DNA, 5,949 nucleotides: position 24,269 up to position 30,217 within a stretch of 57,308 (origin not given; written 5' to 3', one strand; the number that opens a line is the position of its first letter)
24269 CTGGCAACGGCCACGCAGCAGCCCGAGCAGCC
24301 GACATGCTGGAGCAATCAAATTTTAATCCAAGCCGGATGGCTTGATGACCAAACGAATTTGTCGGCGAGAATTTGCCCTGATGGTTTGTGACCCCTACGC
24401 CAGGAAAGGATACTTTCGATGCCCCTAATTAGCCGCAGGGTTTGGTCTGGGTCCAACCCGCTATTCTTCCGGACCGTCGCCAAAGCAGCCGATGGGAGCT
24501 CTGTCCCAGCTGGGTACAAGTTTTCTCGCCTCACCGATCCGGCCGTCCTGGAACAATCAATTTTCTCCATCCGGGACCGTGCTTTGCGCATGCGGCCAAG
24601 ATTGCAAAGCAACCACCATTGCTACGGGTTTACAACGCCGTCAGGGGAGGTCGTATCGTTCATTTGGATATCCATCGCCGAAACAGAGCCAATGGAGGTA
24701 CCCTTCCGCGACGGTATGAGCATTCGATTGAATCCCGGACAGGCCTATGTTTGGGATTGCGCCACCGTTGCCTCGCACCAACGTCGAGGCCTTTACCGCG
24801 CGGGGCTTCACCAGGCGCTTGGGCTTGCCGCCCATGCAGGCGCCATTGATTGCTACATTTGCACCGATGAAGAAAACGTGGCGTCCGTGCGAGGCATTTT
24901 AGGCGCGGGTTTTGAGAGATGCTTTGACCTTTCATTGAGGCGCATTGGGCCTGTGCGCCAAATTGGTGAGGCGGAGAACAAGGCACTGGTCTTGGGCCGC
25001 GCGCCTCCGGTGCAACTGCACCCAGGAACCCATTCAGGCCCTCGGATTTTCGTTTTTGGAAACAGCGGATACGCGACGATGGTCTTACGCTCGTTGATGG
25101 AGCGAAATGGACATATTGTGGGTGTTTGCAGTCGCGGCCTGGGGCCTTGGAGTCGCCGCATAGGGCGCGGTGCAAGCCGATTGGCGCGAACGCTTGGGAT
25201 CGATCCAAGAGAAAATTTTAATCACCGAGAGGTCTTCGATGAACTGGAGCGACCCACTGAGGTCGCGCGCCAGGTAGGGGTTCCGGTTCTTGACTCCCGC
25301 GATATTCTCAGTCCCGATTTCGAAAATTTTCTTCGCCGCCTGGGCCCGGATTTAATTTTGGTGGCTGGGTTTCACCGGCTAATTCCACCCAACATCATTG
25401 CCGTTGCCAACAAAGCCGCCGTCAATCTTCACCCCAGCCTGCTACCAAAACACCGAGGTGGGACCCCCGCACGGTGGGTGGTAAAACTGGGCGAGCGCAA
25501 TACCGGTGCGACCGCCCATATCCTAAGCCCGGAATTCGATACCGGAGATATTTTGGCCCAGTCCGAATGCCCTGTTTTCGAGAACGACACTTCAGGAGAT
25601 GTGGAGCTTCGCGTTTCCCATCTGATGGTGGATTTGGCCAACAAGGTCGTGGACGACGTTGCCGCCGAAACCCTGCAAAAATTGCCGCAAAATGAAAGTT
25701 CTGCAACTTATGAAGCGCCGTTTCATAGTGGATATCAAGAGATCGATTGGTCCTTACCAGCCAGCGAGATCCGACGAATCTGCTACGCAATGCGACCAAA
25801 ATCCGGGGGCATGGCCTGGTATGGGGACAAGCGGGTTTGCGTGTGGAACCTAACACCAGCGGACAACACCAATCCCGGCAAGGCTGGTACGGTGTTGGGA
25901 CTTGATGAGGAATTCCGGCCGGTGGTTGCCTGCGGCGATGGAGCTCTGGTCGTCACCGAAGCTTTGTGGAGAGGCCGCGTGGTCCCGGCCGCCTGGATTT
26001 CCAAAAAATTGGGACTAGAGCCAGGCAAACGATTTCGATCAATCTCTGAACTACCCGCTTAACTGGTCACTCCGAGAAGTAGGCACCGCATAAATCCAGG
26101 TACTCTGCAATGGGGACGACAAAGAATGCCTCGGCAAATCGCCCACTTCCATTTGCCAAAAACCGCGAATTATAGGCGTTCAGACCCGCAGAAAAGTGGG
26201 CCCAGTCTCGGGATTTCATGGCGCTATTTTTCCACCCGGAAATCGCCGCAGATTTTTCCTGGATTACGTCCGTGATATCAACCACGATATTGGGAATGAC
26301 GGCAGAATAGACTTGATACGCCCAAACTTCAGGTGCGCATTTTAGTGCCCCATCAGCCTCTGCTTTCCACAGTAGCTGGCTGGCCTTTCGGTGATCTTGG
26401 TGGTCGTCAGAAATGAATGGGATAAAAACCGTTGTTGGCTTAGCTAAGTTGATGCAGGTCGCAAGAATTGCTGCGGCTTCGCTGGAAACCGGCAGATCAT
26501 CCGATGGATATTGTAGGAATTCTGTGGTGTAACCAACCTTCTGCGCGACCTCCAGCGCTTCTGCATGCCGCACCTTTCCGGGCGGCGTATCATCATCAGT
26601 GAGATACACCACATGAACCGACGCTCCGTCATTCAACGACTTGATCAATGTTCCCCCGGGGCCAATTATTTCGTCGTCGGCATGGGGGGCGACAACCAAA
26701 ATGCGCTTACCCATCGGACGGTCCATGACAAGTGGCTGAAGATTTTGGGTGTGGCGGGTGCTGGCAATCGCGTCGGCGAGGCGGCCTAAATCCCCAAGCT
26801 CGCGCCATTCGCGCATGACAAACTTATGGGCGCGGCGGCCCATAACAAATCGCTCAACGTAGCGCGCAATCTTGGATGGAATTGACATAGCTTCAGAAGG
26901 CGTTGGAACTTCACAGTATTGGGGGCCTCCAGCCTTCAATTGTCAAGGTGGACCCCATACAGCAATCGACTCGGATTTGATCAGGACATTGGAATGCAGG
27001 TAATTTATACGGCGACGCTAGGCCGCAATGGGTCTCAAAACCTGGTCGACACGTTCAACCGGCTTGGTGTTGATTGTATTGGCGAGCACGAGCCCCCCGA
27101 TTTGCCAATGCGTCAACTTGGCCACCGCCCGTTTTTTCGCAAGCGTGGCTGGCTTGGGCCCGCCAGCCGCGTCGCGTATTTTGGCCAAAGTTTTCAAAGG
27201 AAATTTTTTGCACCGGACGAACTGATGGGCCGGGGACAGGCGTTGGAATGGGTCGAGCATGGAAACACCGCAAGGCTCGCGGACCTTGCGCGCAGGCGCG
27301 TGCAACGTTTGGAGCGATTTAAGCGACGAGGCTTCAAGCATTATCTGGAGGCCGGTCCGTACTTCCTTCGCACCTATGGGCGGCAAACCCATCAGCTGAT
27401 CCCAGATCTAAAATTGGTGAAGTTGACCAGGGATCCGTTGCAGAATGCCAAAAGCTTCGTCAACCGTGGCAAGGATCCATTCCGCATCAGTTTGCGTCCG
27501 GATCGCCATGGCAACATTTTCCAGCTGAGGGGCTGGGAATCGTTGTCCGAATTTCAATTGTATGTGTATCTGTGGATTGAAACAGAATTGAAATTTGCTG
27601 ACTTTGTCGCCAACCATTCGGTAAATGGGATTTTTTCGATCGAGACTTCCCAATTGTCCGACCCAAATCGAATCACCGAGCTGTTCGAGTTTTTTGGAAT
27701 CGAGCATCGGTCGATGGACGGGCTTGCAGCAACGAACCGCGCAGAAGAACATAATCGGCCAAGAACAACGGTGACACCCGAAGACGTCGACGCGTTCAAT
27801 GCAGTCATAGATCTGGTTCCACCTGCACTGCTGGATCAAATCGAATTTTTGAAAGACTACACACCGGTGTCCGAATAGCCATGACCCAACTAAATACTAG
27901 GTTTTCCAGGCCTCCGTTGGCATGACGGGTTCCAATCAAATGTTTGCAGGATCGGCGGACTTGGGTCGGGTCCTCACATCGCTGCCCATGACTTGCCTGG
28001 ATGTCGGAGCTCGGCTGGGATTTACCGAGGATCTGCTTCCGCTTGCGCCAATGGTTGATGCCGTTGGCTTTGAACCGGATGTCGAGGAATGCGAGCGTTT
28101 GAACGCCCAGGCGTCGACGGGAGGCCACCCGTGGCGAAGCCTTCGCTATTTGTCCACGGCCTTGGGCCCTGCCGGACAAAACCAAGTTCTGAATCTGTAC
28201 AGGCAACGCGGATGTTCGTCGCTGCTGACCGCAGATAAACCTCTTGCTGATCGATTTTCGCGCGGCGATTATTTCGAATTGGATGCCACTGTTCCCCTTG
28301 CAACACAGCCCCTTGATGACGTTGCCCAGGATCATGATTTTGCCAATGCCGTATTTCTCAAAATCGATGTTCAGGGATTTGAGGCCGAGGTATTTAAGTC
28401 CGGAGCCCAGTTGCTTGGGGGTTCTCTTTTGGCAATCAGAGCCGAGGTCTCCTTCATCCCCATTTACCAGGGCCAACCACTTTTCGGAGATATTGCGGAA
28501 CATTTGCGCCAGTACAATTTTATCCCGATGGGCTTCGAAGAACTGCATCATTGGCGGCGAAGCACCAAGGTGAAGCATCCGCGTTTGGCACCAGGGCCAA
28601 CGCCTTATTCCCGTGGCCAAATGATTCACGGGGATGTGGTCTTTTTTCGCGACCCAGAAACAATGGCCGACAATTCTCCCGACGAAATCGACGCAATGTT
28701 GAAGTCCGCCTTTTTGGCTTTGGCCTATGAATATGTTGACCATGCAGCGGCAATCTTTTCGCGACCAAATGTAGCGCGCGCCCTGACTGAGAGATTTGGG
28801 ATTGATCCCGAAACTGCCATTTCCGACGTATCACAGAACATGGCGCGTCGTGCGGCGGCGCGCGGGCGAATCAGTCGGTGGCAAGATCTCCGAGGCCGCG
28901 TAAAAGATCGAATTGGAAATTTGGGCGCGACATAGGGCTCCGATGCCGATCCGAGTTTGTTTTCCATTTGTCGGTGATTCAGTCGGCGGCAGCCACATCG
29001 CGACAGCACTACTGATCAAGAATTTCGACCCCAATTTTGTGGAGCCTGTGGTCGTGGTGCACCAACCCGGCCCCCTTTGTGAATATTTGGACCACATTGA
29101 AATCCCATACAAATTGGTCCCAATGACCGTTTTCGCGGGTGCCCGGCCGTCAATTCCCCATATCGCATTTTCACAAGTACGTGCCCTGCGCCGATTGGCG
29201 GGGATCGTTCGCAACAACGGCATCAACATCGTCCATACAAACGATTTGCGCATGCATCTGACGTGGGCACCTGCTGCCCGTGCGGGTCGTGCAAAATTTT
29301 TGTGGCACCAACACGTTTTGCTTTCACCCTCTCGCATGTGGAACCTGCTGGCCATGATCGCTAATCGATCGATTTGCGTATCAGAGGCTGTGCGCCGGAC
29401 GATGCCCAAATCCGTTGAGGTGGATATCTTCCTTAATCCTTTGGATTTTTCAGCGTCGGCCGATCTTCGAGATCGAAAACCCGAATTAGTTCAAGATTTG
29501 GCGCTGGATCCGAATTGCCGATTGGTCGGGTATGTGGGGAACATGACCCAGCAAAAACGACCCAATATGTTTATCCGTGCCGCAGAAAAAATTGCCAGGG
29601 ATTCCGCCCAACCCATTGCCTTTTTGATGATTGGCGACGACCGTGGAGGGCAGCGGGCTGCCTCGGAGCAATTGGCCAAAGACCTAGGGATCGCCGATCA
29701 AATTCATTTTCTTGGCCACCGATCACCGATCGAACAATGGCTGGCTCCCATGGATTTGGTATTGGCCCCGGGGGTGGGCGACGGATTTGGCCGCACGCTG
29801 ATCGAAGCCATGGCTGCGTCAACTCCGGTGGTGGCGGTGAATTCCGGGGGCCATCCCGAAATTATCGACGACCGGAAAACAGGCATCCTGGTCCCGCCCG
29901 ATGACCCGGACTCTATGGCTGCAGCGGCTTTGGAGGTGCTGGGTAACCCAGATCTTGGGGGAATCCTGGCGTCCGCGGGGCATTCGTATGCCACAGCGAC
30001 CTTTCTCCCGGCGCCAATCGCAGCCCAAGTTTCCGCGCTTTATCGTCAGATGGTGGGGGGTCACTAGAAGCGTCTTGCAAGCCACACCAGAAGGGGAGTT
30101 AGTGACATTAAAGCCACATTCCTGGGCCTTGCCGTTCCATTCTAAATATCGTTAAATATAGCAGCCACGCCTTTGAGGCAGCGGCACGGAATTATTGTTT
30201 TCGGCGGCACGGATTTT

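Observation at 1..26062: A ~26 kb translationally coupled operon stacks at least five N-acylation chemistries on a minimal, divergent NeuB/cytidylyltransferase core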

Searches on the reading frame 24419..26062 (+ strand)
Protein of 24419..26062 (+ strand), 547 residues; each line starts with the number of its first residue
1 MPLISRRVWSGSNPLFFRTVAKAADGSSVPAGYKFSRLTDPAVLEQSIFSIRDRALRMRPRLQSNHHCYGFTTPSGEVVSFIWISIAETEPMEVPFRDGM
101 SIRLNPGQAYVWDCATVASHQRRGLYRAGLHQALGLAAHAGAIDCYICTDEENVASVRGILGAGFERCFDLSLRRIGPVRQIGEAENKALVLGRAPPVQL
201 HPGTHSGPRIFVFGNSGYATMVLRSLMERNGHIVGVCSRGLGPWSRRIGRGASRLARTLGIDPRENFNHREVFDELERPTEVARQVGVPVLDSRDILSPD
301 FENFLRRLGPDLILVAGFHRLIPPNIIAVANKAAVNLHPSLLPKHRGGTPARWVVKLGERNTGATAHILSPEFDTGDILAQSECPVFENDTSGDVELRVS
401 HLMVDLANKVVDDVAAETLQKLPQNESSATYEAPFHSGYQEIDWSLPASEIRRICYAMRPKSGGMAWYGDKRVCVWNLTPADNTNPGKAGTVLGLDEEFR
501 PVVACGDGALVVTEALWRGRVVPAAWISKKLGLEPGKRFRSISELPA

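Call 6: search_protein_families(library=pfam, proteins=[window:24419-26062:+], max_evalue=0.01)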
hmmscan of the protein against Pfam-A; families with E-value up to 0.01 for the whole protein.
window:24419-26062:+ (547 aa): 3 families
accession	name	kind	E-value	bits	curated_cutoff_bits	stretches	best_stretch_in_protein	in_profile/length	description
PF00551.24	Formyl_trans_N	-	1.8e-30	106.5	26.1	1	279-402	52-172/181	Formyl transferase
PF02911.23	Formyl_trans_C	-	5.7e-12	46.1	21.1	1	441-517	8-84/100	Formyl transferase, C-terminal domain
PF00583.31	Acetyltransf_1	-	8.2e-05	23.3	20.7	1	64-158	31-109/116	Acetyltransferase (GNAT) family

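Call 65: search_solved_structures(query=window:24419-26062:+, max_evalue=0.001)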
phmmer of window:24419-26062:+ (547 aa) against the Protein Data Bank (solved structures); distinct sequences matched with E-value up to 0.001: 76 (the best 60 are shown).
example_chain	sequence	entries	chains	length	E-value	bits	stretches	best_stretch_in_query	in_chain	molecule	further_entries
4iqf_A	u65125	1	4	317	3.9e-27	98.1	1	283-515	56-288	Methionyl-tRNA formyltransferase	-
8gjh_A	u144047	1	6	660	5.4e-27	97.6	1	282-539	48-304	Bifunctional polymyxin resistance protein ArnA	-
5j63_A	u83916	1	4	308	6.7e-27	97.3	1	281-540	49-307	Bifunctional polymyxin resistance protein ArnA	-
2bln_A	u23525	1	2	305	1.3e-26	96.4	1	281-539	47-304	PROTEIN YFBG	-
1z7e_A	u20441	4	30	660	2.8e-26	95.3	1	281-541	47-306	protein ArnA | Bifunctional polymyxin resistance protein ArnA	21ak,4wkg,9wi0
1yrw_A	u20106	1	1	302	9e-26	93.6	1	281-533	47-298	protein ArnA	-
3tqq_A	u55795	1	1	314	1e-25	93.4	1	277-520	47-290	Methionyl-tRNA formyltransferase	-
6pih_A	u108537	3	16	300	1.7e-25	92.7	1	281-533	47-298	Bifunctional polymyxin resistance protein ArnA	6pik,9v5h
1fmt_A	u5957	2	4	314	3.6e-23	85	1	282-514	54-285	METHIONYL-TRNA FMET FORMYLTRANSFERASE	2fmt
3r8x_A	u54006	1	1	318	6.1e-23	84.2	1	282-521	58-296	Methionyl-tRNA formyltransferase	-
5uai_A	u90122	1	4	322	1.5e-22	83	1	282-515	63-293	Methionyl-tRNA formyltransferase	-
3q0i_A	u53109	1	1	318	2.6e-18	68.9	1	282-514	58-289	Methionyl-tRNA formyltransferase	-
5vys_A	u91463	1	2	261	2.3e-17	65.8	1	298-396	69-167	Gdp-mannose 4,6-dehydratase / gdp-4-amino-4,6-dideoxy-d-mannose formyltransferase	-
5vyr_A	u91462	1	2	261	2.4e-17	65.8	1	298-396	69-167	Gdp-mannose 4,6-dehydratase / gdp-4-amino-4,6-dideoxy-d-mannose formyltransferase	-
1s3i_A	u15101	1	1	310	1.3e-16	63.3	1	299-463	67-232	10-formyltetrahydrofolate dehydrogenase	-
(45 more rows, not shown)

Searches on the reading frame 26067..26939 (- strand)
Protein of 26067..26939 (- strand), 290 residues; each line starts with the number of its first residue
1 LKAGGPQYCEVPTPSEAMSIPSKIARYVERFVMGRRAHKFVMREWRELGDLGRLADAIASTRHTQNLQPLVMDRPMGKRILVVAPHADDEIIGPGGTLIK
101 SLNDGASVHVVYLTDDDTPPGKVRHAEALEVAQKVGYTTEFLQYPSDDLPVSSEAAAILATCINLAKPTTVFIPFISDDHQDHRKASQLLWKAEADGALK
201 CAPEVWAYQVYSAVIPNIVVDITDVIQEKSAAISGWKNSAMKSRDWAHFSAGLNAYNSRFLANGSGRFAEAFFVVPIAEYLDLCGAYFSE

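Call 9: search_protein_families(library=pfam, proteins=[window:26067-26939:-], max_evalue=0.001)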
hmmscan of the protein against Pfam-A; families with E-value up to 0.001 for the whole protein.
window:26067-26939:- (290 aa): 1 family
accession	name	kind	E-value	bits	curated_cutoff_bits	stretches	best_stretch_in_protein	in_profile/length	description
PF02585.22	PIG-L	-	9.7e-19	68.6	28.2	1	81-193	1-128/129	GlcNAc-PI de-N-acetylase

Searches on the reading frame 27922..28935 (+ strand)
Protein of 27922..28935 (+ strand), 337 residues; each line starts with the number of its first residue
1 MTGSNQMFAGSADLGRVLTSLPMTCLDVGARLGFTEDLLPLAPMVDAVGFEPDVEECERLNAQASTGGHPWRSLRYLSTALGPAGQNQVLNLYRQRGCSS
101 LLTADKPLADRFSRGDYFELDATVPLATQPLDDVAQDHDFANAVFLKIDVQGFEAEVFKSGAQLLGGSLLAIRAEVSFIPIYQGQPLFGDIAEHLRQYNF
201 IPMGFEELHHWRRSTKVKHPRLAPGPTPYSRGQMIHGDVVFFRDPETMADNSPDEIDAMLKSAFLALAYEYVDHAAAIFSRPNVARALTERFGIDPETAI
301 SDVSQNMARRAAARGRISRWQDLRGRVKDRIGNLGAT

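Call 9: search_protein_families(library=pfam, proteins=[window:27922-28935:+], max_evalue=0.001)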
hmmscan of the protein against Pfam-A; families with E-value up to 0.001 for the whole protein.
window:27922-28935:+ (337 aa): 1 family
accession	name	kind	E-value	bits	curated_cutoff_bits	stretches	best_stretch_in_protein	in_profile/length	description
PF05050.19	Methyltransf_21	-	5.1e-13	49.9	22.7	1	27-201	1-172/173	Methyltransferase FkbM domain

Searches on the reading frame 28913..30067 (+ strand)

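Call 9: search_protein_families(library=pfam, proteins=[window:28913-30067:+], max_evalue=0.001)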
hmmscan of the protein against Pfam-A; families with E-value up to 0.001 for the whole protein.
window:28913-30067:+ (384 aa): 5 families
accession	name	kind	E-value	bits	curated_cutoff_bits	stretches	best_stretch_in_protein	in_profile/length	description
PF13692.12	Glyco_trans_1_4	-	6.7e-33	114.4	27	1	204-344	3-141/142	Glycosyl transferases group 1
PF00534.26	Glycos_transf_1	-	1.5e-30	106.5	26.4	1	191-347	4-160/172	Glycosyl transferases group 1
PF20706.3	GT4-conflict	-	7.7e-08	32.2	26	1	196-321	194-323/385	Family 4 Glycosyltransferase in conflict systems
PF13439.12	Glyco_transf_4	-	2.6e-07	31.3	28.5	1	25-164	2-148/170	Glycosyltransferase Family 4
PF13579.12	Glyco_trans_4_4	-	0.00038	21.3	29.7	1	25-137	1-105/158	Glycosyl transferase 4-like domain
